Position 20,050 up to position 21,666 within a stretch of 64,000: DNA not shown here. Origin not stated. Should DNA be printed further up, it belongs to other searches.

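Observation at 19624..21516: NapC/NrfH-type quinol dehydrogenase plus a lipoprotein octaheme cytochrome c (HAO-family-like): a compact respiratory reductase module next to the dcw cluster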

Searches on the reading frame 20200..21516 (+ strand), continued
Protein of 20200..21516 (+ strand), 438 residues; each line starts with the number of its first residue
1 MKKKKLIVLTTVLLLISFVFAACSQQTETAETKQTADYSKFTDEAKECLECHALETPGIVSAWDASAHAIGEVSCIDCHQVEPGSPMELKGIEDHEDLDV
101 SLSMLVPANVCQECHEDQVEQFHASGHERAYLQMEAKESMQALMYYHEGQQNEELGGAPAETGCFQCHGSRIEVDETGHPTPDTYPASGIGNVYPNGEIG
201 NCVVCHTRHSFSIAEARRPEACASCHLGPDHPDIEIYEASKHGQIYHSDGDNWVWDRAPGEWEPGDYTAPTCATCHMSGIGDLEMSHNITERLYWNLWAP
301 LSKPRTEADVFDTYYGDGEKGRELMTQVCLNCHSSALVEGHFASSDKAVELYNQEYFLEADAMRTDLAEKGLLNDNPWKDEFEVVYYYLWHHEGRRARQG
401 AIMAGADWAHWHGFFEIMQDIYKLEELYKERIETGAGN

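Call 6: find_homologous_proteins(query=window:20200-21516:+, max_evalue=0.001)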
Query window:20200-21516:+ (438 aa): 6670 proteins with E <= 0.001 among 8000 candidates; the best 120 are listed.
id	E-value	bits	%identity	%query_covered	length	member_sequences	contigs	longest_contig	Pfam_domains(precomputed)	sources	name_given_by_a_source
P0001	0.0e+0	1046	100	100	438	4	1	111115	PF09699.16,PF14537.12,PF13435.12,PF13447.12,PF14522.12,PF22113.2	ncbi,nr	ncbi:MAG: hypothetical protein JW757_11665 [Anaerolineales bacterium]|nr:hypothetical protein [Anaer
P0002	1.9e-250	849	78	99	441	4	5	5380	PF09699.16,PF14537.12,PF13435.12,PF13447.12,PF14522.12,PF22113.2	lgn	-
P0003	5.1e-243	825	76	100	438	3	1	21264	PF09699.16,PF14537.12,PF13435.12,PF13447.12,PF14522.12,PF22113.2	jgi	jgi:formate-dependent nitrite reductase cytochrome c552 subunit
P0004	3.1e-240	816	75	99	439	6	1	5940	PF09699.16,PF14537.12,PF13435.12,PF13447.12,PF14522.12,PF22113.2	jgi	jgi:hypothetical protein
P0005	2.6e-238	809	76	99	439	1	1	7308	PF09699.16,PF14537.12,PF13435.12,PF13447.12,PF14522.12,PF22113.2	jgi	jgi:mono/diheme cytochrome c family protein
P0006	6.2e-234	795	73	100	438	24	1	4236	PF09699.16,PF14537.12,PF13435.12,PF13447.12,PF14522.12,PF22113.2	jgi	-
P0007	1.0e-231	788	74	99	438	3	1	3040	PF09699.16,PF14537.12,PF13435.12,PF13447.12,PF14522.12,PF22113.2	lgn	-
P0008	1.8e-230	783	72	99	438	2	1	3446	PF09699.16,PF14537.12,PF13435.12,PF13447.12,PF14522.12,PF22113.2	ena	-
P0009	2.0e-230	783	71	100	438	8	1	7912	PF09699.16,PF14537.12,PF13435.12,PF13447.12,PF14522.12,PF22113.2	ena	-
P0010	2.4e-230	783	72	100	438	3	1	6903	PF09699.16,PF14537.12,PF13435.12,PF13447.12,PF14522.12,PF22113.2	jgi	jgi:hypothetical protein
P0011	3.2e-229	779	71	100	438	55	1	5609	PF09699.16,PF14537.12,PF13435.12,PF22678.2,PF13447.12,PF14522.12,PF22113.2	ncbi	-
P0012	4.8e-229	779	72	100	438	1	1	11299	PF09699.16,PF14537.12,PF13435.12,PF13447.12,PF14522.12,PF22113.2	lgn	-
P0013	7.0e-225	765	71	99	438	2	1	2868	PF09699.16,PF14537.12,PF13435.12,PF22678.2,PF13447.12,PF14522.12,PF22113.2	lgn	-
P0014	3.2e-219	746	68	100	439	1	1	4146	PF09699.16,PF14537.12,PF13435.12,PF13447.12,PF14522.12,PF22113.2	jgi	jgi:hydroxylamine dehydrogenase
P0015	7.9e-215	732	69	99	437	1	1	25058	PF09699.16,PF13435.12,PF13447.12,PF14522.12,PF22113.2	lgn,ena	-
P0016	4.0e-211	720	67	100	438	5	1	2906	PF13435.12,PF13447.12,PF14522.12,PF22113.2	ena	-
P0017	7.6e-210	715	67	100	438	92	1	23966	PF13435.12,PF13447.12,PF14522.12,PF22113.2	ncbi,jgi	jgi:mono/diheme cytochrome c family protein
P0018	1.1e-206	705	65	99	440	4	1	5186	PF09699.16,PF13435.12,PF13447.12,PF14522.12,PF22113.2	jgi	-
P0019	5.8e-206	703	66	99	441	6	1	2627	PF14537.12,PF13435.12,PF13447.12,PF14522.12,PF22113.2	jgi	-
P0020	7.3e-206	702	66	100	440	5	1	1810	PF09699.16,PF14537.12,PF13435.12,PF13442.12,PF13447.12,PF14522.12,PF22113.2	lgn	-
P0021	1.7e-205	701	66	100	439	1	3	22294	PF09699.16,PF14537.12,PF13435.12,PF13447.12,PF14522.12,PF22113.2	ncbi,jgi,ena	-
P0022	6.9e-205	699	66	100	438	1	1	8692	PF09699.16,PF14537.12,PF13435.12,PF13447.12,PF14522.12,PF22113.2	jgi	jgi:hypothetical protein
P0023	1.9e-204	698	66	95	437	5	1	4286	PF09699.16,PF13435.12,PF13447.12,PF14522.12,PF22113.2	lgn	-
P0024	3.1e-204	697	66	99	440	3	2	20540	PF14537.12,PF13435.12,PF13447.12,PF14522.12,PF22113.2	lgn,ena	-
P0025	1.3e-200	685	65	99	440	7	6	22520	PF09699.16,PF14537.12,PF13435.12,PF13447.12,PF14522.12,PF22113.2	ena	-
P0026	2.0e-200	684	66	99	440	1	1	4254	PF14537.12,PF13447.12,PF14522.12,PF22113.2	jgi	-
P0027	1.6e-198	678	63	99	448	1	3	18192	PF09699.16,PF14537.12,PF13435.12,PF13447.12,PF14522.12,PF22113.2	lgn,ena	-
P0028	2.1e-198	678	65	99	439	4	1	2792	PF09699.16,PF14537.12,PF13435.12,PF13447.12,PF14522.12,PF22113.2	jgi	-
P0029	2.3e-198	678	64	99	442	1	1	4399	PF13435.12,PF13447.12,PF14522.12,PF22113.2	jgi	jgi:hydroxylamine dehydrogenase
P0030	2.8e-198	677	64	99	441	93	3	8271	PF14537.12,PF13435.12,PF13447.12,PF14522.12,PF22113.2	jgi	jgi:formate-dependent nitrite reductase cytochrome c552 subunit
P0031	8.3e-198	676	62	99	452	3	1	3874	PF14537.12,PF13435.12,PF13447.12,PF14522.12,PF22113.2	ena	-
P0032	1.3e-197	675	65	94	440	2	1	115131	PF09699.16,PF14537.12,PF13435.12,PF13447.12,PF14522.12,PF22113.2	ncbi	-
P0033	1.8e-197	675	66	95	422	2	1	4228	PF14537.12,PF13435.12,PF13447.12,PF14522.12,PF22113.2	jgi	-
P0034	6.4e-196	670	62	99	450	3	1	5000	PF13435.12,PF13447.12,PF14522.12,PF22113.2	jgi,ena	-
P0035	1.5e-195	668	64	93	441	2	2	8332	PF09699.16,PF14537.12,PF13435.12,PF13447.12,PF14522.12,PF22113.2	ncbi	-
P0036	1.7e-195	668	64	100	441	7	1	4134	PF14537.12,PF13435.12,PF13447.12,PF14522.12,PF22113.2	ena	-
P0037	1.2e-194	665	63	99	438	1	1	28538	PF09699.16,PF14537.12,PF13435.12,PF13447.12,PF14522.12,PF22113.2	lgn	-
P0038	1.3e-193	662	63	99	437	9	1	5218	PF09699.16,PF14537.12,PF13435.12,PF22678.2,PF13447.12,PF14522.12,PF22113.2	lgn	-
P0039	3.2e-193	661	61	99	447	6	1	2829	PF09699.16,PF14537.12,PF13435.12,PF13447.12,PF14522.12,PF22113.2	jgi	jgi:hypothetical protein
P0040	3.4e-193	661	62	99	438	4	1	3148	PF09699.16,PF14537.12,PF13435.12,PF13447.12,PF14522.12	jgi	-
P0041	5.0e-193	660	65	90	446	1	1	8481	PF09699.16,PF14537.12,PF13435.12,PF13447.12,PF14522.12,PF22113.2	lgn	-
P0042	6.6e-193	660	61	99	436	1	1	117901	PF09699.16,PF14537.12,PF13435.12,PF13447.12,PF14522.12,PF22113.2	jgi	jgi:hydroxylamine dehydrogenase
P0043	1.2e-192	659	63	100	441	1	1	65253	PF09699.16,PF14537.12,PF13435.12,PF13447.12,PF14522.12,PF22113.2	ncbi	-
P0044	1.6e-192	658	63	94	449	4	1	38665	PF09699.16,PF14537.12,PF13435.12,PF13447.12,PF14522.12,PF22113.2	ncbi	-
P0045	4.3e-192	657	61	99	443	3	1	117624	PF09699.16,PF14537.12,PF13435.12,PF13447.12,PF14522.12,PF22113.2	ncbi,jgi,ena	-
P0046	5.3e-192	657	62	100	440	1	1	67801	PF09699.16,PF14537.12,PF13435.12,PF13447.12,PF14522.12,PF22113.2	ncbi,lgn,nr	ncbi:MAG: hypothetical protein JXA13_04540 [Anaerolineales bacterium]|nr:hypothetical protein [Anaer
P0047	1.3e-191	655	62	100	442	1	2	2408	PF09699.16,PF13435.12,PF22678.2,PF13447.12,PF14522.12,PF22113.2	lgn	-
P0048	1.5e-191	655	60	99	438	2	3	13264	PF09699.16,PF14537.12,PF13435.12,PF13447.12,PF14522.12,PF22113.2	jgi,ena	-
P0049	4.1e-191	654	60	99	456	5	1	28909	PF14537.12,PF13435.12,PF13447.12,PF14522.12,PF22113.2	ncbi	-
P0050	8.1e-191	653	61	100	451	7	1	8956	PF09699.16,PF13435.12,PF13447.12,PF14522.12,PF22113.2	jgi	jgi:hypothetical protein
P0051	1.5e-190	652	61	99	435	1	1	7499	PF09699.16,PF14537.12,PF13435.12,PF02335.21,PF13447.12,PF14522.12,PF22113.2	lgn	-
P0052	2.0e-190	651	61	99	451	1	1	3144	PF09699.16,PF14537.12,PF13435.12,PF13447.12,PF14522.12,PF22113.2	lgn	-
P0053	2.2e-190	651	60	99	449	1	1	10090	PF09699.16,PF14537.12,PF13435.12,PF13447.12,PF14522.12,PF22113.2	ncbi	-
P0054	2.9e-190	651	61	99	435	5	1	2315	PF09699.16,PF14537.12,PF13435.12,PF13447.12,PF14522.12,PF22113.2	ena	-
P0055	3.5e-190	651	61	100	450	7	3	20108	PF09699.16,PF14537.12,PF13435.12,PF13447.12,PF14522.12,PF22113.2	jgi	-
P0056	1.5e-189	649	60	99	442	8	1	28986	PF09699.16,PF14537.12,PF13435.12,PF13447.12,PF14522.12,PF22113.2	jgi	-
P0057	3.3e-189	647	63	94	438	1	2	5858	PF14537.12,PF13435.12,PF13447.12,PF14522.12,PF22113.2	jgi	jgi:hypothetical protein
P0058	1.7e-188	645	64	90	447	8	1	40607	PF14537.12,PF13435.12,PF13447.12,PF14522.12,PF22113.2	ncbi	-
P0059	3.0e-188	644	60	99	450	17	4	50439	PF09699.16,PF14537.12,PF13435.12,PF13447.12,PF14522.12,PF22113.2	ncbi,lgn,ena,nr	ncbi:MAG TPA: beta-ketoacyl-ACP synthase [Chloroflexi bacterium]|nr:beta-ketoacyl-ACP synthase [Chlo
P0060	1.5e-187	642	60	99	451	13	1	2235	PF14537.12,PF13435.12,PF22678.2,PF13447.12,PF14522.12,PF22113.2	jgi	jgi:hydroxylamine dehydrogenase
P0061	2.5e-187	641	59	99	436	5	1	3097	PF14537.12,PF13435.12,PF13447.12,PF14522.12,PF22113.2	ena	-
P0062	2.7e-187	641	61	99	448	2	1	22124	PF09699.16,PF14537.12,PF13435.12,PF13447.12,PF14522.12,PF22113.2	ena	-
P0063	4.1e-187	641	62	99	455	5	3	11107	PF09699.16,PF14537.12,PF13435.12,PF13447.12,PF14522.12,PF22113.2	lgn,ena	-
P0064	5.4e-187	640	61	99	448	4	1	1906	PF09699.16,PF14537.12,PF13435.12,PF13447.12,PF14522.12,PF22113.2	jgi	-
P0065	1.0e-186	639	60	99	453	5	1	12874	PF09699.16,PF14537.12,PF13435.12,PF13447.12,PF14522.12,PF22113.2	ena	-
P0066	1.4e-186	639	58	99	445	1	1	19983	PF14537.12,PF13435.12,PF13447.12,PF14522.12,PF22113.2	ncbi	-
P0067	1.8e-186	638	61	99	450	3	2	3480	PF09699.16,PF14537.12,PF13435.12,PF13447.12,PF14522.12,PF22113.2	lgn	-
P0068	6.5e-186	637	62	95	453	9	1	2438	PF09699.16,PF14537.12,PF13435.12,PF13447.12,PF14522.12,PF22113.2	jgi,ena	-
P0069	1.4e-185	635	61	100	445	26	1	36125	PF13435.12,PF13447.12,PF14522.12,PF22113.2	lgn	-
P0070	1.8e-185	635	63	91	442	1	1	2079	PF09699.16,PF14537.12,PF13435.12,PF13447.12,PF14522.12,PF22113.2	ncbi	-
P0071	1.2e-184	632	60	100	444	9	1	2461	PF14537.12,PF13435.12,PF13447.12,PF14522.12,PF22113.2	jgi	-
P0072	1.2e-184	632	58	100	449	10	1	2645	PF14537.12,PF13435.12,PF13447.12,PF14522.12,PF22113.2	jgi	jgi:hypothetical protein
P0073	1.4e-184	632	60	99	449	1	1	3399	PF09699.16,PF14537.12,PF13435.12,PF13447.12,PF14522.12,PF22113.2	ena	-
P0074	1.6e-184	632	61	99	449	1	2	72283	PF09699.16,PF14537.12,PF13435.12,PF13447.12,PF14522.12,PF22113.2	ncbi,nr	ncbi:MAG: beta-ketoacyl-ACP synthase [Chloroflexi bacterium]|nr:beta-ketoacyl-ACP synthase [Chlorofl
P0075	2.4e-184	631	59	100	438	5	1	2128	PF09699.16,PF14537.12,PF13435.12,PF13447.12,PF14522.12,PF22113.2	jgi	jgi:hydroxylamine dehydrogenase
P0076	3.3e-184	631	60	99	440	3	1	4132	PF14537.12,PF13435.12,PF13447.12,PF14522.12,PF22113.2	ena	-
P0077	4.8e-184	630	59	99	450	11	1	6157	PF09699.16,PF14537.12,PF13435.12,PF13447.12,PF14522.12,PF22113.2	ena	-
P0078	7.2e-184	630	63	88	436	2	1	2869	PF09699.16,PF14537.12,PF13435.12,PF13447.12,PF14522.12,PF22113.2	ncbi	-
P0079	7.4e-184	630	58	100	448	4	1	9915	PF09699.16,PF14537.12,PF13435.12,PF13447.12,PF14522.12,PF22113.2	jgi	jgi:hypothetical protein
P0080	8.3e-184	630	59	99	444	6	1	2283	PF14537.12,PF13435.12,PF13447.12,PF14522.12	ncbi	-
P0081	9.5e-184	629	59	99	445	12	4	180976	PF14537.12,PF13435.12,PF13447.12,PF14522.12,PF22113.2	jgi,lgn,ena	-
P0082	1.1e-183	629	59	99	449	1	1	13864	PF09699.16,PF14537.12,PF13435.12,PF13447.12,PF14522.12,PF22113.2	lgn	-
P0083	1.1e-183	629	58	99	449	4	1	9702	PF14537.12,PF13435.12,PF13447.12,PF14522.12,PF22113.2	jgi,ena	-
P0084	3.8e-183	627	58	100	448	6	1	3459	PF09699.16,PF14537.12,PF13435.12,PF13447.12,PF14522.12,PF22113.2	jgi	jgi:formate-dependent nitrite reductase cytochrome c552 subunit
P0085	7.4e-183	627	59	100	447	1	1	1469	PF09699.16,PF14537.12,PF13435.12,PF22678.2,PF13447.12,PF14522.12,PF22113.2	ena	-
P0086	7.7e-183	626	59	100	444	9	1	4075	PF14537.12,PF13435.12,PF13447.12,PF14522.12,PF22113.2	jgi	jgi:hydroxylamine dehydrogenase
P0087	1.2e-182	626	61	96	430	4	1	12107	PF14537.12,PF13435.12,PF13447.12,PF14522.12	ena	-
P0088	2.1e-182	625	58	99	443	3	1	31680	PF09699.16,PF14537.12,PF13435.12,PF13447.12,PF14522.12,PF22113.2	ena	-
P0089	1.5e-181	622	61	95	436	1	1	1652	PF14537.12,PF13435.12,PF13447.12,PF14522.12,PF22113.2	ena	-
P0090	1.7e-181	622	60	99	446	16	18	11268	PF09699.16,PF13435.12,PF13447.12,PF14522.12,PF22113.2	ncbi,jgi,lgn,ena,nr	ncbi:MAG: beta-ketoacyl-ACP synthase [Anaerolineae bacterium]|jgi:hydroxylamine dehydrogenase|nr:bet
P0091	2.8e-181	621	59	100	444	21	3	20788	PF14537.12,PF13435.12,PF13447.12,PF14522.12,PF22113.2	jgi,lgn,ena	-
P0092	6.0e-181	620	58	99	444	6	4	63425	PF14537.12,PF13435.12,PF13447.12,PF14522.12,PF22113.2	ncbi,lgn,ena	-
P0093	6.2e-181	620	59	99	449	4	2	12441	PF09699.16,PF13435.12,PF13447.12,PF14522.12,PF22113.2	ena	-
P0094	1.2e-180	619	71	79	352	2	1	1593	PF09699.16,PF13435.12,PF13447.12,PF14522.12,PF22113.2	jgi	jgi:hypothetical protein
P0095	1.7e-180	619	58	99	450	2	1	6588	PF09699.16,PF13435.12,PF13447.12,PF14522.12,PF22113.2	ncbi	-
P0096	1.8e-180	619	59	97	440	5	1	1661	PF09699.16,PF14537.12,PF13435.12,PF13447.12,PF14522.12,PF22113.2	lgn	-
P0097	3.3e-180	618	59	99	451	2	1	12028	PF09699.16,PF14537.12,PF13435.12,PF13447.12,PF14522.12,PF22113.2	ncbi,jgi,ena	-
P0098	7.3e-180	617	58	99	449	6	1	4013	PF09699.16,PF14537.12,PF13435.12,PF13447.12,PF14522.12,PF22113.2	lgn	-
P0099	1.1e-179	616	63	91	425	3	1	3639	PF14537.12,PF13435.12,PF13447.12,PF14522.12,PF22113.2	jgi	-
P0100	2.6e-179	615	58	97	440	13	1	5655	PF09699.16,PF14537.12,PF13435.12,PF13447.12,PF14522.12,PF22113.2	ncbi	-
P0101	4.2e-179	614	59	99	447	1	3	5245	PF09699.16,PF14537.12,PF13435.12,PF13447.12,PF14522.12,PF22113.2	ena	-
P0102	1.6e-178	612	59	97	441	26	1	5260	PF09699.16,PF14537.12,PF13435.12,PF13447.12,PF14522.12,PF22113.2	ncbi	-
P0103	2.1e-178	612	59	99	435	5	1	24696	PF14537.12,PF13435.12,PF02335.21,PF13447.12,PF14522.12,PF22113.2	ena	-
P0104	2.2e-178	612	59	99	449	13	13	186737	PF09699.16,PF14537.12,PF13435.12,PF13447.12,PF14522.12,PF22113.2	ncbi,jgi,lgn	jgi:hydroxylamine dehydrogenase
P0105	4.1e-178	611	58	97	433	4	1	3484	PF14537.12,PF13435.12,PF13447.12,PF14522.12,PF22113.2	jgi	jgi:hydroxylamine dehydrogenase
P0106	9.3e-178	610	58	99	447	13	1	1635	PF09699.16,PF14537.12,PF13435.12,PF22678.2,PF13447.12,PF14522.12,PF22113.2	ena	-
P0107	4.0e-177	608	58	97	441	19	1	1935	PF09699.16,PF13435.12,PF13447.12,PF14522.12,PF22113.2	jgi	-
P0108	1.8e-176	605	57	97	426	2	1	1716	PF14537.12,PF13435.12,PF02085.22,PF13447.12,PF14522.12,PF22113.2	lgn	-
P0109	6.0e-175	600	57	97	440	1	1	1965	PF09699.16,PF14537.12,PF13435.12,PF13447.12,PF14522.12,PF22113.2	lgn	-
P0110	2.5e-173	595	62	90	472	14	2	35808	PF14537.12,PF13435.12,PF13447.12,PF14522.12,PF22113.2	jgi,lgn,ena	-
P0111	7.1e-172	590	55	99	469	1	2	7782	PF14537.12,PF13435.12,PF13447.12,PF14522.12,PF22113.2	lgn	-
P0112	8.5e-171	587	62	90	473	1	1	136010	PF14537.12,PF13435.12,PF13447.12,PF14522.12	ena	-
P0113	1.4e-170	586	56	99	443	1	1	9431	PF13435.12,PF13447.12,PF14522.12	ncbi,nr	ncbi:MAG: beta-ketoacyl-ACP synthase [Anaerolineae bacterium]|nr:beta-ketoacyl-ACP synthase [Anaerol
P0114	2.3e-169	582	58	93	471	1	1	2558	PF14537.12,PF13435.12,PF13447.12,PF14522.12,PF22113.2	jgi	jgi:hypothetical protein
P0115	5.8e-169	581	57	97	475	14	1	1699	PF09699.16,PF14537.12,PF13435.12,PF02085.22,PF13447.12,PF14522.12,PF22113.2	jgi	-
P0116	1.6e-168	579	58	93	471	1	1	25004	PF14537.12,PF13435.12,PF02085.22,PF13447.12,PF14522.12,PF22113.2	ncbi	-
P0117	2.5e-168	579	58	93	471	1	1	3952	PF14537.12,PF13435.12,PF02085.22,PF13447.12,PF14522.12,PF22113.2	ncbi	-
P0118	2.7e-168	578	61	89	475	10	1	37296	PF09699.16,PF14537.12,PF13435.12,PF13447.12,PF14522.12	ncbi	-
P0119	2.9e-168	578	58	93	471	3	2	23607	PF14537.12,PF13435.12,PF02085.22,PF13447.12,PF14522.12,PF22113.2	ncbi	-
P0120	1.9e-167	576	60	100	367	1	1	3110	PF13447.12,PF14522.12,PF22113.2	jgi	jgi:hypothetical protein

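Call 7: find_encoding_contigs(protein=window:20200-21516:+, flank=10000, max_places=6)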
Protein window:20200-21516:+ (438 aa): no gene with exactly this product is on record in the collection.
